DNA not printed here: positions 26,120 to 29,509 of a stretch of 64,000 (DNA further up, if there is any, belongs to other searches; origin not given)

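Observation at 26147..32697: Tandem kinase-beta-propeller paralogs with a base-identical 110-bp promoter/leader and conserved uORF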

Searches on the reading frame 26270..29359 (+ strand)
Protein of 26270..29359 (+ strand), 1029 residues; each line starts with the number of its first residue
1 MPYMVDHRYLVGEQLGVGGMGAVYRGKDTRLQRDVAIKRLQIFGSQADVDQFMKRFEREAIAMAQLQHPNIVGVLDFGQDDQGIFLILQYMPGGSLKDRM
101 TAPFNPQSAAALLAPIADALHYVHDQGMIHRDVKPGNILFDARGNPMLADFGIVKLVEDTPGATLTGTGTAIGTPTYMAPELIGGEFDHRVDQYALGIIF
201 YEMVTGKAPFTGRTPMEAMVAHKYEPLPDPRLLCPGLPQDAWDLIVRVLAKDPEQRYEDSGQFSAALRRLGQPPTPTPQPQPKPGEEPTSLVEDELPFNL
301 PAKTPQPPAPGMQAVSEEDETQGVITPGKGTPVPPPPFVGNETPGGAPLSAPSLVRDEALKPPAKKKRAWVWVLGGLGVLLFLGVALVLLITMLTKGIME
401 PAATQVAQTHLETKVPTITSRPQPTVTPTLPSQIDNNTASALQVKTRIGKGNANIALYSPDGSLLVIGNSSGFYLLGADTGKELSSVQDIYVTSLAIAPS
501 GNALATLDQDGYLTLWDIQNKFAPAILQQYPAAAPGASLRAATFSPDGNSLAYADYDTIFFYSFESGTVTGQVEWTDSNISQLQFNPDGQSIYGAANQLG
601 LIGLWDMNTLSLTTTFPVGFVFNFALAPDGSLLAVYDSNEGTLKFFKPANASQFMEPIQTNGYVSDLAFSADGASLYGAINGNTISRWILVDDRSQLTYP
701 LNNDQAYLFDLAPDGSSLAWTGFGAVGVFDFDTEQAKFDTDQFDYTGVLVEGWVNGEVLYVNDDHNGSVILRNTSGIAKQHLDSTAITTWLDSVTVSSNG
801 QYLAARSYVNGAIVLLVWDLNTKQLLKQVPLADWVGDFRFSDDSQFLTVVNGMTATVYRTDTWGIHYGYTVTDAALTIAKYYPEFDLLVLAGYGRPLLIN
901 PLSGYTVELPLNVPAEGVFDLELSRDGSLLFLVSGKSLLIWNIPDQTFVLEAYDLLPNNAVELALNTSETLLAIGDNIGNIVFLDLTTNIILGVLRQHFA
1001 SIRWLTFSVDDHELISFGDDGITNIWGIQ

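Call 12: search_protein_families(library=pfam, proteins=[window:26270-29359:+], max_evalue=0.01)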
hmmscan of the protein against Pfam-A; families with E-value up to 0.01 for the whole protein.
window:26270-29359:+ (1029 aa): 28 families (the best 25 are shown)
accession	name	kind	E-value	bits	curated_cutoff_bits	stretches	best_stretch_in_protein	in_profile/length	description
PF00069.31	Pkinase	-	6.9e-52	176.9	31.7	1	10-257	2-252/263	Protein kinase domain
PF07714.23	PK_Tyr_Ser-Thr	-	7.8e-34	117.6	23.1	1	12-257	4-249/258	Protein tyrosine and serine/threonine kinase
PF25174.1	Beta-prop_THOC3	-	1.1e-28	100.4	305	4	577-732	46-201/272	THOC3 beta-propeller domain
PF24814.1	WD40_Prp19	-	7e-23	81.5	320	3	491-617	93-216/281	Prp19 WD40 domain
PF24817.1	WD40_WDHD1_1st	-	5e-21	75.6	109.9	2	491-616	130-260/291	WDHD1 first WD40 domain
PF23414.1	Beta-prop_EML_2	-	1e-20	74.7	90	1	493-593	2-97/266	Echinoderm microtubule-associated protein second beta-propeller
PF25173.1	Beta-prop_WDR3_1st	-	2.8e-14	53.7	154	2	936-1027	9-99/184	WDR3 first beta-propeller domain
PF24807.1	WD40_CDC20-Fz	-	4.8e-14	52.8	200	2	458-670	17-230/292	CDC20/Fizzy WD40 domain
PF23393.2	Beta-prop_WDR90_POC16_2nd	-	2.7e-13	50.2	60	0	499-609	4-109/291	WDR90/POC16, second beta-propeller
PF24796.1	WDR55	-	1.2e-11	44.7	200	1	543-693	14-169/296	WDR55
PF00400.38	WD40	-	1.3e-10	41.8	27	0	492-517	14-39/39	WD domain, G-beta repeat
PF25171.1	Beta-prop_WDR36-Utp21_1st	-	2.4e-10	40.7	80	0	936-1019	129-212/266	WDR36/Utp21 first beta-propeller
PF25172.1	Beta-prop_WDR3_2nd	-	1.5e-09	38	140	1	920-1028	4-109/293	WDR3 second beta-propeller domain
PF25168.1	Beta-prop_WDR36-Utp21_2nd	-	4.5e-09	36.5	84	1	938-1028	181-269/335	WDR36/Utp21 second beta-propeller domain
PF12894.13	ANAPC4_WD40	-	1.2e-07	32.3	22.9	0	486-521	31-70/91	Anaphase-promoting complex subunit 4 WD40 domain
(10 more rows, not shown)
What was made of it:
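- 26270..29359 (+): Kinase A, 1029 aa: Hanks kinase (aa 10-257), Pro-rich linker, TM (about aa 370-394, 27371-27469), and about 630-aa WD40-type ectodomain. Pfam Pkinase 6.9e-52 and WD40 families (call 12).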

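Call 17: find_encoding_contigs(protein=window:26270-29359:+, flank=10000, max_places=10)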
Protein window:26270-29359:+ (1029 aa): no gene with exactly this product is on record in the collection.
